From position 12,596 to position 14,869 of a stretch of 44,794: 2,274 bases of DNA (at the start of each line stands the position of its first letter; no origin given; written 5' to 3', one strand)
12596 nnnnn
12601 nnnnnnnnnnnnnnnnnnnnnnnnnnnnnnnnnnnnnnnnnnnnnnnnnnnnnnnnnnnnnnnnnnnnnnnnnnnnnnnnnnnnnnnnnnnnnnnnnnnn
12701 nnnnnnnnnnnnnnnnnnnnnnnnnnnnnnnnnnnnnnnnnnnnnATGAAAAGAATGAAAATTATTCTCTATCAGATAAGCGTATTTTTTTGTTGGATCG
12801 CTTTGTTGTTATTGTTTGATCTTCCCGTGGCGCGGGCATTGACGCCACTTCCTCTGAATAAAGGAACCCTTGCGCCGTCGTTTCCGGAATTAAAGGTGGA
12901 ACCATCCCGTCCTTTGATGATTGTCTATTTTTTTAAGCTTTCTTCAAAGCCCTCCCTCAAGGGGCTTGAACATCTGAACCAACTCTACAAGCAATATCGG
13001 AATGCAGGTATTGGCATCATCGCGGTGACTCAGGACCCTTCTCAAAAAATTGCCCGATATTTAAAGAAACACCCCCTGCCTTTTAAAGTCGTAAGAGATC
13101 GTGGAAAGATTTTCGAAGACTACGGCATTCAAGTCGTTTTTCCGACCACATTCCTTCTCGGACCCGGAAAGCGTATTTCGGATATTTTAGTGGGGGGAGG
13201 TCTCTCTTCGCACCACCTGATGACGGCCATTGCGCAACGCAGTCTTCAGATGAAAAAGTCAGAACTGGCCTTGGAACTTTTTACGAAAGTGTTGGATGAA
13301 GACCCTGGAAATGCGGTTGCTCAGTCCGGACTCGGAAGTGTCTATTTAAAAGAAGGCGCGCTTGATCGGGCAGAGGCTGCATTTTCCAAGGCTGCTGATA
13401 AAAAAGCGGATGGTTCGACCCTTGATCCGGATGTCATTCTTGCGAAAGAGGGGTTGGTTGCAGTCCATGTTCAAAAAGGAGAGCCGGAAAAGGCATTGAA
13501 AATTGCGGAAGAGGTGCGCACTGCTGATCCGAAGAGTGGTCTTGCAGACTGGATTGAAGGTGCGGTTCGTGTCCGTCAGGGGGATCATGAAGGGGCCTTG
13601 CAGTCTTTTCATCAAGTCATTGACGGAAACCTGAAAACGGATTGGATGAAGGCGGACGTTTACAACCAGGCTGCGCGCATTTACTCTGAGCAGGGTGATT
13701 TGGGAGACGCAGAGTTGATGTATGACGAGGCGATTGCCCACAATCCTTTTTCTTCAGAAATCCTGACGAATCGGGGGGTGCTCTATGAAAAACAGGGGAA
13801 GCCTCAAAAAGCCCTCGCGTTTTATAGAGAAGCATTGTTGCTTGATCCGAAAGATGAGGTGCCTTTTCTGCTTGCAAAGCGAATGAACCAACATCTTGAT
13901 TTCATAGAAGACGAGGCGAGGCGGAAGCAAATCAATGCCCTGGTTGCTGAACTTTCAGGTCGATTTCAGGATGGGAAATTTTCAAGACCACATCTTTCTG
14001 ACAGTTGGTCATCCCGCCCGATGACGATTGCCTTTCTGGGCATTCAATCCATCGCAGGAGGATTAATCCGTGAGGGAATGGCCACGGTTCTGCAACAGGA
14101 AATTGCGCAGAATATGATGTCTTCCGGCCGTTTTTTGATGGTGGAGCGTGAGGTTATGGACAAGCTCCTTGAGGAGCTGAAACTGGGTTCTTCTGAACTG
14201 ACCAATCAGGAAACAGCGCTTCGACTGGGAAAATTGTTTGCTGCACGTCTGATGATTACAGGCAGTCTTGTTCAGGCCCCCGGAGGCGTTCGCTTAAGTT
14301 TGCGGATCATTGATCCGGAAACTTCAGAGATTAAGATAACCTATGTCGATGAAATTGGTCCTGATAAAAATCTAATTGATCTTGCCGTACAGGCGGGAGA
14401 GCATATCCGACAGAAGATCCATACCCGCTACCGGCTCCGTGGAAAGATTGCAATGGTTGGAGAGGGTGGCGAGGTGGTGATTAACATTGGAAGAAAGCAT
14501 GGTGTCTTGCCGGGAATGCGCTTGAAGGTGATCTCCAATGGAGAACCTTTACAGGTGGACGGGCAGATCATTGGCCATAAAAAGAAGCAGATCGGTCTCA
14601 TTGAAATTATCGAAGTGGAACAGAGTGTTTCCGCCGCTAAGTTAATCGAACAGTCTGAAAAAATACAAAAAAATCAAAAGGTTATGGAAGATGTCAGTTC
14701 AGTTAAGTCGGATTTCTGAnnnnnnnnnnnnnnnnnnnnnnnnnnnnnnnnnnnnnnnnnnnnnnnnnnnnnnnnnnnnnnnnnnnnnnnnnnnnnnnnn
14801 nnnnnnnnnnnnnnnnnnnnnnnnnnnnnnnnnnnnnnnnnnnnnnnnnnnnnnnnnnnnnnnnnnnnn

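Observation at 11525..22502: Candidate envelope or surface-display system: PEGA kinase, three TPR/CsgG-like paralogues, giant lipoprotein and a Slam-like barrel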

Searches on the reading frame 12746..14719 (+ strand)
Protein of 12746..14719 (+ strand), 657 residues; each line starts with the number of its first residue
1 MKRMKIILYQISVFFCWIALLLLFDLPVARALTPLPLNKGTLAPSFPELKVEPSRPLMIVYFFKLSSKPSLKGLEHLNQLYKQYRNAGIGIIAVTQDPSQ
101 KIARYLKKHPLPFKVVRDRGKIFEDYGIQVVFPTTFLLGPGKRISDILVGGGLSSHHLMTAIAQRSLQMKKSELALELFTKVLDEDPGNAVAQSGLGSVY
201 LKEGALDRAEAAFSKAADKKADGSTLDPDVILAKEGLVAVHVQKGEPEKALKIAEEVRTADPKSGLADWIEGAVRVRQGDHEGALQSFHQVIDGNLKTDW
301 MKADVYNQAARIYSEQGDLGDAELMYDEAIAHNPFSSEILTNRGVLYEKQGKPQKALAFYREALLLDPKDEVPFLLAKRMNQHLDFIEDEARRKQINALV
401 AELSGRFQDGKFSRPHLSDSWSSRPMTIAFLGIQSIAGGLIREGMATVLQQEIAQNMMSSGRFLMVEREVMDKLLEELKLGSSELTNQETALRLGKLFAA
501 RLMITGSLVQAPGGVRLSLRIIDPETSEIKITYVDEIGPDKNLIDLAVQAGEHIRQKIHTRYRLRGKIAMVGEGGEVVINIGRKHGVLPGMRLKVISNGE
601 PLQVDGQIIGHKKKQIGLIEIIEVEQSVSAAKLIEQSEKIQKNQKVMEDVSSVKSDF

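Call 4: search_protein_families(library=pfam, proteins=[window:12746-14719:+], max_evalue=0.01)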
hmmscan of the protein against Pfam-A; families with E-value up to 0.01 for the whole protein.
window:12746-14719:+ (657 aa): 32 families (the best 25 are shown)
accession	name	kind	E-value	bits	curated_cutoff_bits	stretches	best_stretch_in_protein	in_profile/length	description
PF00515.34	TPR_1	-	3.2e-25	87.3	27.8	2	338-370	2-34/34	Tetratricopeptide repeat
PF07719.23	TPR_2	-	2e-23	80.9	27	2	338-370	2-34/34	Tetratricopeptide repeat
PF13432.12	TPR_16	-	8.6e-23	80.9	32.7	2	309-370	3-64/65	Tetratricopeptide repeat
PF14559.12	TPR_19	-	3.3e-19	69.4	25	2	167-222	2-57/68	Tetratricopeptide repeat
PF13424.12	TPR_12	-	5.2e-19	68.6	30.1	3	272-331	10-73/77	Tetratricopeptide repeat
PF13181.12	TPR_8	-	2.6e-16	58.7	25.7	1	338-370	2-34/34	Tetratricopeptide repeat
PF13431.12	TPR_17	-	2.2e-15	56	24.4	1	326-357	2-33/34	Tetratricopeptide repeat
PF13428.12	TPR_14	-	1.6e-14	53.4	23.5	0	304-344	2-42/44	Tetratricopeptide repeat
PF13176.12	TPR_7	-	2.2e-12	46.4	27.9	0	344-370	6-34/36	Tetratricopeptide repeat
PF13414.12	TPR_11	-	1.1e-09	38.3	26.8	1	311-351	2-42/42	TPR repeat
PF00578.27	AhpC-TSA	-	2.9e-09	37.4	26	1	58-144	28-121/124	AhpC/TSA family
PF13374.12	TPR_10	-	4.5e-09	36.5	27.5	0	303-331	2-30/42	Tetratricopeptide repeat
PF03783.19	CsgG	-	6.4e-09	35.9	20.8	1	453-510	44-100/210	Curli production assembly/transport component CsgG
PF13174.12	TPR_6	-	1e-07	32.5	26.3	0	342-368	5-31/33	Tetratricopeptide repeat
PF09976.15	TPR_21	-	2.2e-07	31.3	25.5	1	241-371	49-180/193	Tetratricopeptide repeat-like domain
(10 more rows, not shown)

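Call 9: search_protein_families(library=ncbifam, proteins=[window:12746-14719:+], max_evalue=0.01)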
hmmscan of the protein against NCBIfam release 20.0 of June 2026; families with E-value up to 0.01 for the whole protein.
window:12746-14719:+ (657 aa): 26 families (the best 25 are shown)
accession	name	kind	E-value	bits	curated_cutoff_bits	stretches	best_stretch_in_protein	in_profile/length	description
TIGR02917.1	PEP_TPR_lipo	equivalog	2.7e-18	65.3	312.2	1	158-375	365-571/899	XrtA/PEP-CTERM system TPR-repeat protein PrsT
TIGR02521.1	type_IV_pilW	equivalog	3.9e-13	49.5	154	2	303-370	31-98/234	type IV pilus biogenesis/stability protein PilW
NF040959.1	MamA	equivalog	1e-11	44.7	200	1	299-369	33-103/204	magnetosome protein MamA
NF052415.1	T3SS_chap_SctY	equivalog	8.1e-11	42.4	70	1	239-331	14-105/106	type III secretion apparatus assembly chaperone SctY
NF002854.0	PRK03147.1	subfamily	3.1e-10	40.2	170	1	60-151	67-159/176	thiol-disulfide oxidoreductase ResA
NF008757.0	PRK11788.1-5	equivalog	3.9e-10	39.4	363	2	241-369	190-314/388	lipopolysaccharide assembly protein LapB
TIGR02552.1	LcrH_SycD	equivalog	9.8e-09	35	104.8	1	304-376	20-91/136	SycD/LcrH family type III secretion system chaperone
TIGR03939.1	PGA_TPR_OMP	equivalog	4.7e-08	31.7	366.65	1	299-371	393-463/800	poly-beta-1,6 N-acetyl-D-glucosamine export porin PgaA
NF033758.1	gliding_GltE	equivalog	6.3e-08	32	225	1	302-364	289-352/411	adventurous gliding motility TPR repeat lipoprotein GltE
NF002725.1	PRK02603.1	equivalog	2.2e-07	31.1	143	1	271-355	41-124/173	photosystem I assembly protein Ycf3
NF033762.1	social_mot_Tgl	equivalog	7.4e-06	25.5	225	1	163-291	107-230/252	social motility TPR repeat lipoprotein Tgl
TIGR02722.1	lp_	equivalog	7.6e-06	26.1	110.55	1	449-510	90-152/189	penicillin-binding protein activator LpoB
NF033920.0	C39_PA2778_fam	equivalog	9.9e-06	25.1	150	0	160-252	160-245/255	PA2778 family cysteine peptidase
TIGR02795.1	tol_pal_ybgF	equivalog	1.6e-05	25.4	90.1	0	276-362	13-101/119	tol-pal system protein YbgF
NF047371.1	FlcA_CTERM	equivalog_domain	1.6e-05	23.6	300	0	173-218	490-535/646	periplasmic flagellar collar protein FlcA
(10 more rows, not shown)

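Call 61: search_solved_structures(query=window:12746-14719:+, max_evalue=0.1)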
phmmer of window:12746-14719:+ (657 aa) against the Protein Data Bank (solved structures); distinct sequences matched with E-value up to 0.1: 118 (the best 60 are shown).
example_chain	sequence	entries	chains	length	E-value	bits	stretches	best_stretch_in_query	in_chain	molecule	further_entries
9qhb_A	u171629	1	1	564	1.4e-39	139.2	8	305-370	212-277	Engineered tetratricopeptide repeat protein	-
7obi_A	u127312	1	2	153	1.1e-23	86.8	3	303-370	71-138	CTPR-rv4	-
8bu0_A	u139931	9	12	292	1e-21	80.3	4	305-370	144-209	Consensus tetratricopeptide repeat protein | Crystal structure of an 8-repeat consensus TPR superhelix with Zinc. | Monomer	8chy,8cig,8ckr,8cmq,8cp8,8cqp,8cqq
9qhc_A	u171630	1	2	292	3.7e-21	78.4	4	305-370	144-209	Engineered tetratricopeptide repeat protein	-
7y4i_A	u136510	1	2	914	1.2e-16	63.5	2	306-371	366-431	Probable UDP-N-acetylglucosamine--peptide N-acetylglucosaminyltransferase SPINDLY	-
8dtf_A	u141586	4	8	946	1.4e-16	63.3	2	306-371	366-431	Probable UDP-N-acetylglucosamine--peptide N-acetylglucosaminyltransferase SPINDLY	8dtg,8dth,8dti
7yeh_B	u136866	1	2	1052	6.2e-16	61.2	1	302-368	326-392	UDP-N-acetylglucosamine--peptide N-acetylglucosaminyltransferase 110 kDa subunit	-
7yea_A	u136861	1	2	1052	6.3e-16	61.1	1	302-368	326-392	UDP-N-acetylglucosamine--peptide N-acetylglucosaminyltransferase 110 kDa subunit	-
7ntf_A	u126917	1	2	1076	7.5e-16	60.9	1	302-368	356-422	Isoform 1 of UDP-N-acetylglucosamine--peptide N-acetylglucosaminyltransferase 110 kDa subu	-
6eou_A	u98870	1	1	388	5.3e-14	54.8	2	301-368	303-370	UDP-N-acetylglucosamine--peptide N-acetylglucosaminyltransferase 110 kDa subunit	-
1w3b_A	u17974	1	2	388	5.6e-14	54.7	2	301-368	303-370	UDP-N-ACETYLGLUCOSAMINE--PEPTIDE N-ACETYLGLUCOSAMINYLTRANSFERASE 110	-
9gzg_A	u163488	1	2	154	4.4e-13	51.7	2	303-370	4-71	Engineered CTPR protein with glutamic acids for conductivity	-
8ch0_A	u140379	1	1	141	1.6e-11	46.6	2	305-370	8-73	Consensus tetratricopeptide repeat protein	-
2fo7_A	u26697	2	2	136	1.8e-11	46.4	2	308-370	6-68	SYNTHETIC CONSENSUS TPR PROTEIN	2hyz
3kd7_A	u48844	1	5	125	8.5e-09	37.6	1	308-370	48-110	CTPR390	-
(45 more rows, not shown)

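Call 67: find_related_loci(query=window:12746-14719:+, collection=metagenome_contigs, flank=10000)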
Query window:12746-14719:+ (657 aa) in metagenome_contigs; peptide patterns used: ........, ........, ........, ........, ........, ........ (x = any residue, [..] = any of these).
118 stretches matched a pattern, but none encodes a relative of the query by tblastn (E <= 1e-3).

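Call 69: find_related_loci(query=A5, collection=metagenome_contigs, flank=10000)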
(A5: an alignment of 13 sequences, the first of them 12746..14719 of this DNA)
Query A5 (657 aa) in metagenome_contigs; peptide patterns used: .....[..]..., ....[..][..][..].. (x = any residue, [..] = any of these).
208 stretches matched a pattern; 43 encode a relative of the query (tblastn E <= 1e-3); 43 distinct loci.
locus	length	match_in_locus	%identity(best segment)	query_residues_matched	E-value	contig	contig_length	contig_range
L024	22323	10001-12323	54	11-657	0e+0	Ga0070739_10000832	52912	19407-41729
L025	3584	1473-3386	53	1-650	0e+0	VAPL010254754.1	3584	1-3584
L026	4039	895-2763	54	23-650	0e+0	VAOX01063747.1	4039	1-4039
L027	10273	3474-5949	53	15-657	0e+0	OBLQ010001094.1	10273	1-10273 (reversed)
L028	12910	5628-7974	52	1-654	0e+0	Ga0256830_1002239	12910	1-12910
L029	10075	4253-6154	53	1-650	0e+0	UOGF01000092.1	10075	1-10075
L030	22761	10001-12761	50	15-657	0e+0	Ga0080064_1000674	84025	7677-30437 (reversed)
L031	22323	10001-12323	54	11-657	0e+0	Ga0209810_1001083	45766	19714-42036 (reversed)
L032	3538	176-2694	44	13-649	0e+0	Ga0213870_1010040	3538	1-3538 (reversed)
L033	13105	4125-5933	45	37-650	0e+0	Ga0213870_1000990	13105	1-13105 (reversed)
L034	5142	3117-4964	44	4-648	7e-159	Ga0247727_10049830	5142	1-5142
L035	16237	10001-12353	49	18-652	0e+0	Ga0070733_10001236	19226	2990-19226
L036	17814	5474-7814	52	1-651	0e+0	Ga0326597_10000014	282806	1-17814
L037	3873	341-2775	32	18-635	2e-80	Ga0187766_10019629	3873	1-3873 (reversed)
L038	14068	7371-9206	29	20-641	2e-70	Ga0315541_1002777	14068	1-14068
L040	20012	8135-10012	28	1-646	4e-68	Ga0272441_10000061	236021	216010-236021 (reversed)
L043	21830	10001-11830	31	18-638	1e-66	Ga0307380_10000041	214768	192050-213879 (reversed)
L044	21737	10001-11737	29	50-646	3e-61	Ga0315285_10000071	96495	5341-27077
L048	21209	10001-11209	30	235-646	1e-49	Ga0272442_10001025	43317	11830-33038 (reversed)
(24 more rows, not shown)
